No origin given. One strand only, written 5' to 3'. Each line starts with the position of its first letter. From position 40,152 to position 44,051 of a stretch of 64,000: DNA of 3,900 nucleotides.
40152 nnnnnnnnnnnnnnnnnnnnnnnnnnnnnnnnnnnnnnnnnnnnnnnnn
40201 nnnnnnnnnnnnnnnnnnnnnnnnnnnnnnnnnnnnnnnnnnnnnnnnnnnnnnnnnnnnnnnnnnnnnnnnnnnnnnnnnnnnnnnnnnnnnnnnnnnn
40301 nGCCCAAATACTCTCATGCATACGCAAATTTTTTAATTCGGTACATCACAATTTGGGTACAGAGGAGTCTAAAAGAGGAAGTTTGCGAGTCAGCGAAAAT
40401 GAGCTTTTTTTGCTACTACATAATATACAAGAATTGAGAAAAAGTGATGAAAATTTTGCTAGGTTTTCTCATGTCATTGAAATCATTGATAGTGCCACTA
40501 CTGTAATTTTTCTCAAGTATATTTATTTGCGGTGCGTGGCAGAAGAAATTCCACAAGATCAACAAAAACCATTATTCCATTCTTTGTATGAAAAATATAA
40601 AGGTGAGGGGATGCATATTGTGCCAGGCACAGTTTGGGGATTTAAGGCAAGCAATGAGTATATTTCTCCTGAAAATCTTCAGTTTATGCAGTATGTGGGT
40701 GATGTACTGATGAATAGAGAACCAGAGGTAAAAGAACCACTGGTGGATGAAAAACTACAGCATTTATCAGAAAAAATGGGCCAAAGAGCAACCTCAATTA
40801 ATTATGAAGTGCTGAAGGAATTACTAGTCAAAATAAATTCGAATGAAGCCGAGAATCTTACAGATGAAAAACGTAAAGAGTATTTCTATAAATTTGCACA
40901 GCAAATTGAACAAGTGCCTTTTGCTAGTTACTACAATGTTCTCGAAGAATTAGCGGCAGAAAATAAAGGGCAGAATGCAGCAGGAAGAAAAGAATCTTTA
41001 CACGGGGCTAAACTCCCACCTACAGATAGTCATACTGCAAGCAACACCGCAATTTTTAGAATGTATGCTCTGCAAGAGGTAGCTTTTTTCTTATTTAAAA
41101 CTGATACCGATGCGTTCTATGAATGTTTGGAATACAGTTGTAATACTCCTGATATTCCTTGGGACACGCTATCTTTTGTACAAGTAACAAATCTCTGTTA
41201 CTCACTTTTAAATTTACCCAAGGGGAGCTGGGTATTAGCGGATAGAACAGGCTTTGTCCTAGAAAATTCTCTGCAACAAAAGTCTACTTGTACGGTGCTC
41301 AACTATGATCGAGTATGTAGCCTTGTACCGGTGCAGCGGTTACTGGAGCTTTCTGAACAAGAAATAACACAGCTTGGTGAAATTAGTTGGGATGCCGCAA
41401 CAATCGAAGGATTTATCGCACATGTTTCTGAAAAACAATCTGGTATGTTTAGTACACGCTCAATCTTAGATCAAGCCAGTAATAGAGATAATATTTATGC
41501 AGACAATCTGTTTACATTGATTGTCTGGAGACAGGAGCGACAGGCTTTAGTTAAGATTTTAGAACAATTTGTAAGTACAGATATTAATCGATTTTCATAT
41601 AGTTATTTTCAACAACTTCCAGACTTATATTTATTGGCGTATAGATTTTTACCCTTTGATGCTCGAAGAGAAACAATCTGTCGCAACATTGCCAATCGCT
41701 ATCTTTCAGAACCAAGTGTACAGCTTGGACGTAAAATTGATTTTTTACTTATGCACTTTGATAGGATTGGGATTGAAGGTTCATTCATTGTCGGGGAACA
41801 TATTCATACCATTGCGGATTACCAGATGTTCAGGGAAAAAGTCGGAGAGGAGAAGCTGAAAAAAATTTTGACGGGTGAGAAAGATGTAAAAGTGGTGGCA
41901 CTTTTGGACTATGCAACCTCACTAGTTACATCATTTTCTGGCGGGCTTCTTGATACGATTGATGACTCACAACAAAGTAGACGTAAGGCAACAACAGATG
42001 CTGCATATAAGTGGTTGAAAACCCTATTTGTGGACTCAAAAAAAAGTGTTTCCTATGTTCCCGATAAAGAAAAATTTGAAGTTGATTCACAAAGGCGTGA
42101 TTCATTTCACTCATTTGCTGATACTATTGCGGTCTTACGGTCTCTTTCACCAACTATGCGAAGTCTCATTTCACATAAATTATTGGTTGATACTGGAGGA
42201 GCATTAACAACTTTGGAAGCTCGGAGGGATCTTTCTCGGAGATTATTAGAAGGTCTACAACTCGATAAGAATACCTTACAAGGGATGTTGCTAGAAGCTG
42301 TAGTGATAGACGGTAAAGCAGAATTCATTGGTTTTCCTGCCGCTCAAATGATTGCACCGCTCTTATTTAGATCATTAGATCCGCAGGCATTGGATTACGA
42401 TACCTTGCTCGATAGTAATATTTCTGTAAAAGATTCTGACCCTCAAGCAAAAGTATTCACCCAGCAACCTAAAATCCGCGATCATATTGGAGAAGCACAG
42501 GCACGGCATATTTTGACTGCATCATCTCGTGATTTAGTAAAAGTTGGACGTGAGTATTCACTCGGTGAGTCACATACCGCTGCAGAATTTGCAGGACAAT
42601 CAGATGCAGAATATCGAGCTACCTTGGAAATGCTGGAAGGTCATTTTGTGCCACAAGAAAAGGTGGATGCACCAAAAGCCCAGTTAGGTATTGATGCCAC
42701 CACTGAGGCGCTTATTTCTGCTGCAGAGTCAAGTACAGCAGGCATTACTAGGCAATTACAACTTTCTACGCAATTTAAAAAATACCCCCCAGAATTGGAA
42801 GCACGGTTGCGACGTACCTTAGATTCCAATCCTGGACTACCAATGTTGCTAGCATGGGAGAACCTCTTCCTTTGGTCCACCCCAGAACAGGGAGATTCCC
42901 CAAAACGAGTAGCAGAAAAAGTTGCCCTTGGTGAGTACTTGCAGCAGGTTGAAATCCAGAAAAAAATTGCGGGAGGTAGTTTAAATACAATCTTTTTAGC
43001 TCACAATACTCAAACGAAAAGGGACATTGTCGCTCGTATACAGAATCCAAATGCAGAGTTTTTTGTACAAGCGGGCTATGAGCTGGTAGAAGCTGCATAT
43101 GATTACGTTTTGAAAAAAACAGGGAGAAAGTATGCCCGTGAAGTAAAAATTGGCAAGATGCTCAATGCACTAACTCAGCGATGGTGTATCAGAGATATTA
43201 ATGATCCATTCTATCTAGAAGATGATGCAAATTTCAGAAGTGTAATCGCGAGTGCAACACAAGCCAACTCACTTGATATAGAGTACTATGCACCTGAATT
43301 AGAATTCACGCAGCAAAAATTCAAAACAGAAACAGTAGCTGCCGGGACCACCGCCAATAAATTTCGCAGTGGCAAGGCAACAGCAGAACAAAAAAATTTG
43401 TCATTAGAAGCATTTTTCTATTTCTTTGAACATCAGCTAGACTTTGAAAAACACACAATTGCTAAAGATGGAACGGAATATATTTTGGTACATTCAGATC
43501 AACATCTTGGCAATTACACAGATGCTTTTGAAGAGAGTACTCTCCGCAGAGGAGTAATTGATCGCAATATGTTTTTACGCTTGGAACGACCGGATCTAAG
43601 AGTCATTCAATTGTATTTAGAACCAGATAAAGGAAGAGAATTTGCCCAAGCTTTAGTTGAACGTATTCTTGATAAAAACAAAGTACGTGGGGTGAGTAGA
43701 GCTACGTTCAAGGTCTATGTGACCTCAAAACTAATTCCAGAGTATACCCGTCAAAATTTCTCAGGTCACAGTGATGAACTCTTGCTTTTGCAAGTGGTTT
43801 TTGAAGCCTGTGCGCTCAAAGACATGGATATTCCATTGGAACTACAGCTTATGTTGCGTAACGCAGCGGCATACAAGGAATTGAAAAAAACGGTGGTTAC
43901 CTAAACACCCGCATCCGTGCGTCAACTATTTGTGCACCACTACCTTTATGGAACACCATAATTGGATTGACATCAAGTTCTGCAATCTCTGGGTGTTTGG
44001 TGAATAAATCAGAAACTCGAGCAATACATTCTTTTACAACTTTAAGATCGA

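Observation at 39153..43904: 1583-aa protein fusing an M48-type metallopeptidase motif to an ABC1/UbiB-type atypical kinase domain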

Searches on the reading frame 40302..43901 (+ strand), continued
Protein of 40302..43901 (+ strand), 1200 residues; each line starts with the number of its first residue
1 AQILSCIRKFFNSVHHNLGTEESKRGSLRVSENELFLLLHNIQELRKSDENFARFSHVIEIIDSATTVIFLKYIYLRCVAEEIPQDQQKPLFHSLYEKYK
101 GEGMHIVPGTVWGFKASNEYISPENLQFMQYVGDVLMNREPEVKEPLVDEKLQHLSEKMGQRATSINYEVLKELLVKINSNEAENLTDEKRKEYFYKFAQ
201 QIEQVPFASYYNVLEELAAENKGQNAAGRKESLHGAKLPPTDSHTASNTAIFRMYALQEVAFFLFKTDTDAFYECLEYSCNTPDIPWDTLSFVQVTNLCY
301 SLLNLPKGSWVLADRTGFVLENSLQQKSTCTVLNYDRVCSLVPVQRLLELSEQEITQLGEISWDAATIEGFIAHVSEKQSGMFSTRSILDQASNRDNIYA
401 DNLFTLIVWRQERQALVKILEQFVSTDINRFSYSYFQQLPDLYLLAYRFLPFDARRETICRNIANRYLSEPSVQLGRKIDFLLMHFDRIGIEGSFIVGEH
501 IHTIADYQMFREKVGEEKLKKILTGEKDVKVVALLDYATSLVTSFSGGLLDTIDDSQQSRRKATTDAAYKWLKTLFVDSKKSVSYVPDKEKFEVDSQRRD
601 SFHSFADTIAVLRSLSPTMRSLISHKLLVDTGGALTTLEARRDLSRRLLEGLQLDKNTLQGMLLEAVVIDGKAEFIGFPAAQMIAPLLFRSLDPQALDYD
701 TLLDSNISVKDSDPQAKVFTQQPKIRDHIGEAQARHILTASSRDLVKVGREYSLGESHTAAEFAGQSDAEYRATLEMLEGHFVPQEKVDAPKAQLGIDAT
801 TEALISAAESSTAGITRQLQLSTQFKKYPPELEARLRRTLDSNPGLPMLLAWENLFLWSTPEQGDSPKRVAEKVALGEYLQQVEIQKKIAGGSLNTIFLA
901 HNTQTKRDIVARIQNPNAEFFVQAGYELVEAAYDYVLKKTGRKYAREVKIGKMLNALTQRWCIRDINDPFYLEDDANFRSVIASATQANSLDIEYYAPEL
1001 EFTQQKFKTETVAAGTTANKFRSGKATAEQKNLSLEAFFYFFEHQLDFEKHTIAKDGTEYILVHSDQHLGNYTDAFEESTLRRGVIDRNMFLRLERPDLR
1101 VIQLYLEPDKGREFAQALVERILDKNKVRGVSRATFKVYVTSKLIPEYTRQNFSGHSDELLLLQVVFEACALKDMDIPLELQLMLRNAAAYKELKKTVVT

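Call 75: list_cluster_members(proteins=[P0146, P0148, P0152, P0009, P0010, P0070, P0059, P0077, P0083, P0119])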
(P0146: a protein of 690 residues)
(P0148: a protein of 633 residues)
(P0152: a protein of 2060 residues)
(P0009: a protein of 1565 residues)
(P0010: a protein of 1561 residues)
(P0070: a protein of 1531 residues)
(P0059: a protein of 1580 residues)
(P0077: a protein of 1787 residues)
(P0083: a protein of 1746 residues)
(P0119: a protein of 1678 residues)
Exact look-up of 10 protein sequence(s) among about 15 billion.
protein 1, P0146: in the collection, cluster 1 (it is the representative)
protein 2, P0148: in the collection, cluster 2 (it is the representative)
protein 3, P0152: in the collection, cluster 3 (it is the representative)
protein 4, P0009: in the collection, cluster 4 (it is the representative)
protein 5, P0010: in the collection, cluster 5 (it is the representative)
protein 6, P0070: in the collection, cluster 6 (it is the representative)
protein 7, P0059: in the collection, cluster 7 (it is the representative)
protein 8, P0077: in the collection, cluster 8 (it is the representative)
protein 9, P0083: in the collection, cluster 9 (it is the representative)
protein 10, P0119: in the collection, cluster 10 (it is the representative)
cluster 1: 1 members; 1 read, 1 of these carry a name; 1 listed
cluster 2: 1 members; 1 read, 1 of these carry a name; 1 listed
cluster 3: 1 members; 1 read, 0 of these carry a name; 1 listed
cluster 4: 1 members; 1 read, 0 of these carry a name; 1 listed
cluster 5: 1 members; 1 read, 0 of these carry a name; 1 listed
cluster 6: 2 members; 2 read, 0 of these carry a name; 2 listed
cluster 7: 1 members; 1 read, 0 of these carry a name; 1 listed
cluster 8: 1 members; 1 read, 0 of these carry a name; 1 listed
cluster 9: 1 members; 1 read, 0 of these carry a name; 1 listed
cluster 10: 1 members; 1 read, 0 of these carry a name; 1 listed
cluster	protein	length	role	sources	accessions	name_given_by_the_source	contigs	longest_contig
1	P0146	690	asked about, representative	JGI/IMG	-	hypothetical protein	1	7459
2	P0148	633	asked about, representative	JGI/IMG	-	hypothetical protein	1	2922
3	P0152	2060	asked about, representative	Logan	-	-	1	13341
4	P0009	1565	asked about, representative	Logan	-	-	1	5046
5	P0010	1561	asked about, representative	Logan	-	-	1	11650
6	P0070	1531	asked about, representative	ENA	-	-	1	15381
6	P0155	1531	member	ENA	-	-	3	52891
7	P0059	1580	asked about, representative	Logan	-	-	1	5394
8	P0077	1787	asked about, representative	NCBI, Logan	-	-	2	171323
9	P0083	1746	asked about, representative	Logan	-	-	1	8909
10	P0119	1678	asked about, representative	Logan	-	-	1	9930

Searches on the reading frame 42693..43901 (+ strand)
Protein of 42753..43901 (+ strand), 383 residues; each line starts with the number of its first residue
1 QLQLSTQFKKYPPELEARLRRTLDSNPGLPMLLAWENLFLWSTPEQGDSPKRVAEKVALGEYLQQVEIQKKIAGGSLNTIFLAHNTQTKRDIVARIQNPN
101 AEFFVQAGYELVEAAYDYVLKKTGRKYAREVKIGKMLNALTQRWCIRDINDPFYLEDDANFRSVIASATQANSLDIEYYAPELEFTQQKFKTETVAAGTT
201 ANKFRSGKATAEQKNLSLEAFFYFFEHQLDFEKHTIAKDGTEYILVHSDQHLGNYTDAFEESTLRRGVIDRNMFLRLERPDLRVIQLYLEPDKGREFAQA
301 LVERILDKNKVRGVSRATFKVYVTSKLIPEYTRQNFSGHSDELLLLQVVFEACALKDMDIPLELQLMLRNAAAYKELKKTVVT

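Call 7: search_protein_families(library=pfam, proteins=[window:42753-43901:+], max_evalue=10)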
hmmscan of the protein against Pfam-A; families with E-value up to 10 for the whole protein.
window:42753-43901:+ (383 aa): 0 families

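Call 21: search_solved_structures(query=A3, max_evalue=10, show_alignments=3)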
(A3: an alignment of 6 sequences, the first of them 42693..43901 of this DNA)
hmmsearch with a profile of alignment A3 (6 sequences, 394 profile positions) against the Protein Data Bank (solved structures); distinct sequences matched with E-value up to 10: 1.
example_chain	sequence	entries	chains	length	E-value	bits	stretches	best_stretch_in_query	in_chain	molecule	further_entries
4r7r_A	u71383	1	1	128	0.23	13.8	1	261-309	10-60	Putative lipoprotein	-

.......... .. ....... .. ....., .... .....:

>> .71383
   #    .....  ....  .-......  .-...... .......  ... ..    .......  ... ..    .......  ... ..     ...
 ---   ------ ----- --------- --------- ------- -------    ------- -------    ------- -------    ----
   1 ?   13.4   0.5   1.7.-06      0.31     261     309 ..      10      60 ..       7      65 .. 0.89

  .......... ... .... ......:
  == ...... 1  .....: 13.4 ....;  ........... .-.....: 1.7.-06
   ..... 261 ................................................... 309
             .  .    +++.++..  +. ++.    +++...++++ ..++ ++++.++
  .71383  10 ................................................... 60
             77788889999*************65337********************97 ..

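Call 22: find_homologous_proteins(query=A3, max_evalue=0.001)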
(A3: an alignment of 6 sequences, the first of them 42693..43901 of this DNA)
Query A3 (6 sequences) (403 aa, profile of the alignment): 1 proteins with E <= 0.001 among 8000 candidates.
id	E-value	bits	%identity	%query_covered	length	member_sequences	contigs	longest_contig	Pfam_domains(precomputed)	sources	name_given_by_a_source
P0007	2.9e-136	473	29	92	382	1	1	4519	-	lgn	-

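Call 24: search_protein_families(library=pfam, proteins=[P0007], max_evalue=0.1)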
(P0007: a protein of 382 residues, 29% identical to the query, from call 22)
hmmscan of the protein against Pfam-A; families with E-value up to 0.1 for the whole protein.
P0007 (382 aa): 3 families
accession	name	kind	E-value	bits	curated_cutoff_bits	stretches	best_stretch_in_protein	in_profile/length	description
PF03109.22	ABC1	-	0.00015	21.5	22.9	1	212-282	163-229/244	ABC1 atypical kinase-like domain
PF01636.29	APH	-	0.062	13.5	23.2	0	208-263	138-193/239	Phosphotransferase enzyme family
PF18908.5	DUF5663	-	0.085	13.9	23.7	0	264-311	32-79/84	Protein of unknown function (DUF5663)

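Call 43: find_related_loci(query=A3, collection=genome_contigs, flank=6000)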
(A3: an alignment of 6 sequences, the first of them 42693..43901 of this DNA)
Query A3 (403 aa) in genome_contigs; peptide patterns used: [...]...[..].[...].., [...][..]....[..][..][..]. (x = any residue, [..] = any of these).
35 stretches matched a pattern; 14 encode a relative of the query (tblastn E <= 1e-3); 14 distinct loci.
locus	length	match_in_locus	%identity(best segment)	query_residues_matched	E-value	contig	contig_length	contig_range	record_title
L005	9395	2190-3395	36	1-399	4e-70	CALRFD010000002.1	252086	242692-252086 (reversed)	MAG: Patescibacteria group bacterium isolate Ike-100m-12 genome assembly, contig: Ike-100-c9, whole genome shotgun seque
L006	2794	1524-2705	35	1-403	4e-68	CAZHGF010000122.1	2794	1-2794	MAG TPA_asm: uncultured Gammaproteobacteria bacterium isolate binchicken_co134_1283 genome assembly, contig: NODE_83769_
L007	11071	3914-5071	35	1-397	2e-66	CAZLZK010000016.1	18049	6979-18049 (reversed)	MAG TPA_asm: uncultured Gammaproteobacteria bacterium isolate SRP269290_co1_809 genome assembly, contig: NODE_4025_lengt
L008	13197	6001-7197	41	5-398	4e-86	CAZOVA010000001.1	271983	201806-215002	MAG TPA_asm: uncultured Pseudomonadales bacterium isolate binchicken_co45_656 genome assembly, contig: NODE_3_length_271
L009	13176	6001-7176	35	1-399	1e-65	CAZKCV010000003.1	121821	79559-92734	MAG TPA_asm: uncultured Gammaproteobacteria bacterium isolate binchicken_co251_142 genome assembly, contig: NODE_243_len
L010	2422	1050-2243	31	1-399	1e-61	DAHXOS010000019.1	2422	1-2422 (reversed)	MAG TPA_asm: bacterium isolate clean1861 k141_104659, whole genome shotgun sequence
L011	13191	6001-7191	34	1-397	7e-60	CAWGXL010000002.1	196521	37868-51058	MAG: uncultured bacterium isolate MFD09206.bin.2.20 genome assembly, contig: contig_32494, whole genome shotgun sequence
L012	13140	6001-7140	32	1-397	4e-56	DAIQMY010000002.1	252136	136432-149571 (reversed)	MAG TPA_asm: Candidatus Levyibacteriota bacterium isolate CTOTU2445 NODE_12_length_252136_cov_8.324423, whole genome sho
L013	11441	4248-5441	32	1-399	4e-55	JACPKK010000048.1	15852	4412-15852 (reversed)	MAG: Candidatus Curtissbacteria bacterium isolate NC_groundwater_492_Ag_S-0.1um_45_10 S35_SO-1_scaffold_578369, whole ge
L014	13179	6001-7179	31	1-399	7e-55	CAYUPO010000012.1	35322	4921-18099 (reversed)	MAG TPA_asm: uncultured Gammaproteobacteria bacterium isolate SRP286056_co1_297 genome assembly, contig: NODE_1286_lengt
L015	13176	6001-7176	33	5-397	5e-51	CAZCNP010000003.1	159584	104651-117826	MAG TPA_asm: uncultured Gammaproteobacteria bacterium isolate binchicken_co38_1123 genome assembly, contig: NODE_238_len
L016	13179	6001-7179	33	1-400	1e-49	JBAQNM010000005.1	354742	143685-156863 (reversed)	MAG: Candidatus Moraniibacteriota bacterium isolate MFD12002_ilm_asm_bin53 k127_27580, whole genome shotgun sequence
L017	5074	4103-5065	33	4-334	3e-42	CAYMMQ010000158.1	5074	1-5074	MAG TPA_asm: uncultured Ectothiorhodospiraceae bacterium isolate binchicken_co275_201 genome assembly, contig: NODE_3123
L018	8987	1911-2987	33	3-369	4e-41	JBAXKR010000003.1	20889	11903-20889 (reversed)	MAG: bacterium isolate ELA406 MAG406_3, whole genome shotgun sequence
